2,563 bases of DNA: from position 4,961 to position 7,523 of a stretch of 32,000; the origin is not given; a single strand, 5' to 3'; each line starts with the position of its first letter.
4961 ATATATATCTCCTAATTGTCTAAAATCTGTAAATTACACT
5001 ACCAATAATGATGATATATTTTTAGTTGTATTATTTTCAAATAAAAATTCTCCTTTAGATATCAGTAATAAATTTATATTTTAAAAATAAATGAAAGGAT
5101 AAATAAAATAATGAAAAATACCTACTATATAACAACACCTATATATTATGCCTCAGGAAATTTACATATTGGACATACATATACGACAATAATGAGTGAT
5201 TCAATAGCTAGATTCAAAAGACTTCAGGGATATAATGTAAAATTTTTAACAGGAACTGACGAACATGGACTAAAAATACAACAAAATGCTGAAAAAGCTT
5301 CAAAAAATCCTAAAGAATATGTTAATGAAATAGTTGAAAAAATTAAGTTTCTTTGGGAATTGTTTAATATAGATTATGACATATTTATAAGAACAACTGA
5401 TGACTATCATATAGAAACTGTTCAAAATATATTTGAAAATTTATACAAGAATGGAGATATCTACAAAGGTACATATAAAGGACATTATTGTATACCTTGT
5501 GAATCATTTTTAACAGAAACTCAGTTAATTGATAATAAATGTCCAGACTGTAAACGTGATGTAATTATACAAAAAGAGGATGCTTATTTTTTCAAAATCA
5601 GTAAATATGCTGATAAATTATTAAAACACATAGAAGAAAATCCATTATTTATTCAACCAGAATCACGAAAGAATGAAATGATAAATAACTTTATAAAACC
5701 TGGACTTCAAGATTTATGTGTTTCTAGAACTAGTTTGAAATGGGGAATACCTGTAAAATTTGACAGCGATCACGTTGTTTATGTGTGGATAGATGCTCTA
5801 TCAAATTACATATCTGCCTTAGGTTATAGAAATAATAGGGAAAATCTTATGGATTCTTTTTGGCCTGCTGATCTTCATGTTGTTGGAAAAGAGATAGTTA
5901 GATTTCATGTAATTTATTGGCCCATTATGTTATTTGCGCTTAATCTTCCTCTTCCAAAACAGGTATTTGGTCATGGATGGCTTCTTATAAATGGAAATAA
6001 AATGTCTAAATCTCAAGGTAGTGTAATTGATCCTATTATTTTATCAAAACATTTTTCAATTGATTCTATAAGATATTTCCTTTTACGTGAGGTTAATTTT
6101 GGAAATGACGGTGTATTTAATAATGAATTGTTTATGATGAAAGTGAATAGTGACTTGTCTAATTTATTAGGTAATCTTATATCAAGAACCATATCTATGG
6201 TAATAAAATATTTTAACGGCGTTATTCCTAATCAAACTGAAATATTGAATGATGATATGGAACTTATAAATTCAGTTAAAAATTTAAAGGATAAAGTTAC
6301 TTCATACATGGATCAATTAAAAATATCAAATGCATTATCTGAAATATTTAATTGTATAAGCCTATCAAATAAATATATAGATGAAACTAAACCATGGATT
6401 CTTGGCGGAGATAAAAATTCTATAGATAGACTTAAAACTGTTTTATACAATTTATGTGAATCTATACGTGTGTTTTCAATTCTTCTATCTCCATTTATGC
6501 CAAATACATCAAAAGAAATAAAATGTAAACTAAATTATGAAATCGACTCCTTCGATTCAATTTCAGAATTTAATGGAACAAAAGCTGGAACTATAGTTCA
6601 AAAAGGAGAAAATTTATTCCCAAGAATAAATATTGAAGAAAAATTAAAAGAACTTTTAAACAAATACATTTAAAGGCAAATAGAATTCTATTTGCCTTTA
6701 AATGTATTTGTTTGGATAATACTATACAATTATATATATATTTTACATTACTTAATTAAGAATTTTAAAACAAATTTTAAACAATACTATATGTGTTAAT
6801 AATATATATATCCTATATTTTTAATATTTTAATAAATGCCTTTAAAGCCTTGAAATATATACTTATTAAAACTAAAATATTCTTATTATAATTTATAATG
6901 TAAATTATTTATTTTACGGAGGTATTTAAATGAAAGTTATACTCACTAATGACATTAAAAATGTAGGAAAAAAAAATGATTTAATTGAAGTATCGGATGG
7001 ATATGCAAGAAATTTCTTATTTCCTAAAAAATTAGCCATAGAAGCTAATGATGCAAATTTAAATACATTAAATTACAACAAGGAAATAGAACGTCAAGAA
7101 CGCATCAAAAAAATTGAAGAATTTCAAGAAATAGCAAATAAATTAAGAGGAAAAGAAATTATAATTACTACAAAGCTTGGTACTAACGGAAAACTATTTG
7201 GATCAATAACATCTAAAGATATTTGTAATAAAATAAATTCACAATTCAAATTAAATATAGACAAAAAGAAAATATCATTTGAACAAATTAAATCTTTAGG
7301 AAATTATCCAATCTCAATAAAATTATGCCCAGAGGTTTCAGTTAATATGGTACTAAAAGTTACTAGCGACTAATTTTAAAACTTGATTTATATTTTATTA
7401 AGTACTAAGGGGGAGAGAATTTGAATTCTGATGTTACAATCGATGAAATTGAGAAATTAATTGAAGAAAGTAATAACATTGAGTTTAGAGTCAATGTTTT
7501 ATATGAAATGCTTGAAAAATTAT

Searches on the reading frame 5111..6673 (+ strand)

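Call 61: search_protein_families(library=pfam, proteins=[window:5111-6673:+], max_evalue=0.00001)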
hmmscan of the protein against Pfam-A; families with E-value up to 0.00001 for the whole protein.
window:5111-6673:+ (520 aa): 5 families
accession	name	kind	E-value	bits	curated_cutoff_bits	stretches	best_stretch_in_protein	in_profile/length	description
PF09334.17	tRNA-synt_1g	-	4.5e-108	361.9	20.1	2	139-360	164-390/391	tRNA synthetases class I (M)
PF00133.28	tRNA-synt_1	-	2.4e-41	142.3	22.7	2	2-216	22-244/414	tRNA synthetases class I (I, L, M and V)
PF08264.19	Anticodon_1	-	1.5e-11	44.8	25.1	1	383-471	2-87/148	Anticodon-binding domain of tRNA ligase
PF01406.26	tRNA-synt_1e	-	5.3e-10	39.6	27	1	16-121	21-125/301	tRNA synthetases class I (C) catalytic domain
PF19303.5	Anticodon_3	-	8.8e-10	39.1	23.5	1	372-511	1-140/152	Anticodon binding domain of methionyl tRNA ligase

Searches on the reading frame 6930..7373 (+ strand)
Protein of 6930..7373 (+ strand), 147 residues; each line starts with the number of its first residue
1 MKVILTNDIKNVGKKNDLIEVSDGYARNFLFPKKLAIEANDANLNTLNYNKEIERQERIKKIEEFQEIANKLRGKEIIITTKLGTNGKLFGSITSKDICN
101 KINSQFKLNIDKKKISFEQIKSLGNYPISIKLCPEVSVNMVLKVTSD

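Call 61: search_protein_families(library=pfam, proteins=[window:6930-7373:+], max_evalue=0.00001)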
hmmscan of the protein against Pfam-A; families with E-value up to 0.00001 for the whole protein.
window:6930-7373:+ (147 aa): 2 families
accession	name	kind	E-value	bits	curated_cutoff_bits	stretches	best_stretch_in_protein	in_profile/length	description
PF03948.19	Ribosomal_L9_C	-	1.1e-24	87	23.2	1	64-145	2-85/86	Ribosomal protein L9, C-terminal domain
PF01281.25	Ribosomal_L9_N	-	9.3e-24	83.2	20.7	1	1-47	1-47/47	Ribosomal protein L9, N-terminal domain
